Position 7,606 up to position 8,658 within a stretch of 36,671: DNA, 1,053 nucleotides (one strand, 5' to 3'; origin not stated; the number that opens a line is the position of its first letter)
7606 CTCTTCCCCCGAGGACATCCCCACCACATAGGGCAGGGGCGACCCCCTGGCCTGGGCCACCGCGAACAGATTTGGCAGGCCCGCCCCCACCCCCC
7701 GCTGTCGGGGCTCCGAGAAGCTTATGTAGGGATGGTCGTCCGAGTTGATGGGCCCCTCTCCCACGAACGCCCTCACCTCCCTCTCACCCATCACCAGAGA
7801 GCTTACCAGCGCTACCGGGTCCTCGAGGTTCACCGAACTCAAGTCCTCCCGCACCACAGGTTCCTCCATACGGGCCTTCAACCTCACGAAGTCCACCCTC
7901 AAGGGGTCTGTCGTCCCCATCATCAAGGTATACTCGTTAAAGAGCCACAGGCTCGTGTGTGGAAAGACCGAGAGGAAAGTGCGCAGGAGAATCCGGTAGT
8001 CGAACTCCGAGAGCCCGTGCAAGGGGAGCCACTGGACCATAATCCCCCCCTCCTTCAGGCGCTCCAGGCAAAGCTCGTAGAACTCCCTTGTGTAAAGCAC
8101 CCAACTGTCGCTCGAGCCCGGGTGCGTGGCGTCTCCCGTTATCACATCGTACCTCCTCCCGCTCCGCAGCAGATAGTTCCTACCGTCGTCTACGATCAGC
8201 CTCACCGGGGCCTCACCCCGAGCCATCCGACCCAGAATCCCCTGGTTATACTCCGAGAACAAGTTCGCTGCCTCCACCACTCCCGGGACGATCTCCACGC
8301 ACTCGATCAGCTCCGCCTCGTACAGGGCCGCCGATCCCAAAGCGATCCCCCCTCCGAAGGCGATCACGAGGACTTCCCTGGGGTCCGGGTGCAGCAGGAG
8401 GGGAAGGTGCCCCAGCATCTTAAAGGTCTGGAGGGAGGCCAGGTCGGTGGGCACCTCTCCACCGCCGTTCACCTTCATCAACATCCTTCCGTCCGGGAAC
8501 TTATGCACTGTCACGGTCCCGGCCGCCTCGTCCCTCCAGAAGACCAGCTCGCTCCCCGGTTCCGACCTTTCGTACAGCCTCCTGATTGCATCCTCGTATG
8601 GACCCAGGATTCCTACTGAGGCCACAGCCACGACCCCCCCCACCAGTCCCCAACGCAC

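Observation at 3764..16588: Ten-gene, translationally coupled operon with an unusual enzyme set behind a sugar ABC importer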

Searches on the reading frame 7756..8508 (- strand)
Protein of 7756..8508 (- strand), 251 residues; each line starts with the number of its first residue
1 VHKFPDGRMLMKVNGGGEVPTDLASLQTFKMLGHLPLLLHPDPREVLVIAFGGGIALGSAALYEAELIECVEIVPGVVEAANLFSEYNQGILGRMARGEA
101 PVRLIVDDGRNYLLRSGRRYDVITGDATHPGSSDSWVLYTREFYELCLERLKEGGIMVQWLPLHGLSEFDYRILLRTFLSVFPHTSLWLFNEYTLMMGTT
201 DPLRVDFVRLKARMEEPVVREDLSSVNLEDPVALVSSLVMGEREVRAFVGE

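Call 84: search_solved_structures(query=window:7756-8508:-, max_evalue=0.001, show_alignments=2)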
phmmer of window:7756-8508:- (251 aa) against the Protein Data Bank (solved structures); distinct sequences matched with E-value up to 0.001: 25.
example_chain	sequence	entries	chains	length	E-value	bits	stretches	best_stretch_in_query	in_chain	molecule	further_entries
1inl_A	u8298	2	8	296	1.1e-15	61.3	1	19-190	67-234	Spermidine synthase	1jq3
1uir_A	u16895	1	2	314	3.4e-13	53.1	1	31-160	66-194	Polyamine Aminopropyltransferase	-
3anx_A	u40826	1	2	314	3.5e-13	53.1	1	31-160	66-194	spermidine synthase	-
3o4f_A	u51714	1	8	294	1.3e-12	51.2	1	28-159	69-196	Spermidine synthase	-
1iy9_A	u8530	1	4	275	1.2e-11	48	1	29-194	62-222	Spermidine synthase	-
1mjf_A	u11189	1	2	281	2.2e-11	47.2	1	26-159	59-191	spermidine synthase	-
2e5w_A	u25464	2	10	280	2.9e-11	46.8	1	29-162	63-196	Probable spermidine synthase | spermidine synthase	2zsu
2b2c_A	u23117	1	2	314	7.5e-11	45.4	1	28-158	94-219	spermidine synthase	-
6bq2_A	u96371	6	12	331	1.6e-10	44.4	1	30-222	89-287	Thermospermine synthase ACAULIS protein | Thermospermine synthase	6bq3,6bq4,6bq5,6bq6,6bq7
7xif_A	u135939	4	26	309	8.2e-10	42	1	31-176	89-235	Polyamine aminopropyltransferase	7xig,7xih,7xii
2o05_A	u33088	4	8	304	9.3e-09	38.6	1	29-166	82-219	Spermidine synthase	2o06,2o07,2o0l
3rw9_A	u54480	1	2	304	9.3e-09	38.6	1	29-166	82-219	Spermidine synthase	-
9q41_A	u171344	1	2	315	1e-08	38.5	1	29-166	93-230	Spermidine synthase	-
2pss_A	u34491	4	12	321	6.3e-07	32.6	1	28-158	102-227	Spermidine synthase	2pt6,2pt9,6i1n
4uoe_A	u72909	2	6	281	7.8e-07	32.3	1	28-158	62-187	SPERMIDINE SYNTHASE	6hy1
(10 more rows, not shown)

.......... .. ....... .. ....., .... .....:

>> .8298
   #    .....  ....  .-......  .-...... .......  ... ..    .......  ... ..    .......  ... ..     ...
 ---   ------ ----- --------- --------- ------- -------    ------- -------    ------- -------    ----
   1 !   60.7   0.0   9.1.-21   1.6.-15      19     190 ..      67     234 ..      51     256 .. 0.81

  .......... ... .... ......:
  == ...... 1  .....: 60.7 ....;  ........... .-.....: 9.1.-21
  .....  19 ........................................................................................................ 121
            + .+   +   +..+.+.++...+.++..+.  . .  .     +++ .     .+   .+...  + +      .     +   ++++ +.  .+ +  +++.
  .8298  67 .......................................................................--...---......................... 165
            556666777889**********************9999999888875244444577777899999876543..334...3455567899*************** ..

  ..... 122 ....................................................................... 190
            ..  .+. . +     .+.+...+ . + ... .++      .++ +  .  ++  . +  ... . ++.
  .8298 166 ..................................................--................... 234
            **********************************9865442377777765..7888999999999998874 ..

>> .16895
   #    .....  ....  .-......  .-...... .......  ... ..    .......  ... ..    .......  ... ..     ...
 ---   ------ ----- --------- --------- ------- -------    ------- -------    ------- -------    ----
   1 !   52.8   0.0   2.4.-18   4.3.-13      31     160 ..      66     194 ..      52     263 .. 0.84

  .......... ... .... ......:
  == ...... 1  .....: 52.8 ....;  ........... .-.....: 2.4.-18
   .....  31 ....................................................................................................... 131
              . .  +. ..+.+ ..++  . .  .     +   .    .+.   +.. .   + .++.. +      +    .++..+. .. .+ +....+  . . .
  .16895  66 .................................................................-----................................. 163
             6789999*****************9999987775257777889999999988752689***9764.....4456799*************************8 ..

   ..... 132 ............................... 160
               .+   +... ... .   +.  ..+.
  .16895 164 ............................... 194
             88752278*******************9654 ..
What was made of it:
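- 6973..9915 (-): 980-aa membrane protein: duplicated MFS-like membrane region, a spermidine-synthase-like domain and C-terminal TPRs. Aligned to T. maritima SpeE, it has FGGGIA in place of GGGDGG and DATHP in place of DSTDP (call 84).
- On Spermidine synthase / aminopropyltransferase: FGGGIA and DATHP align to these motifs of T. maritima SpeE (call 84).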
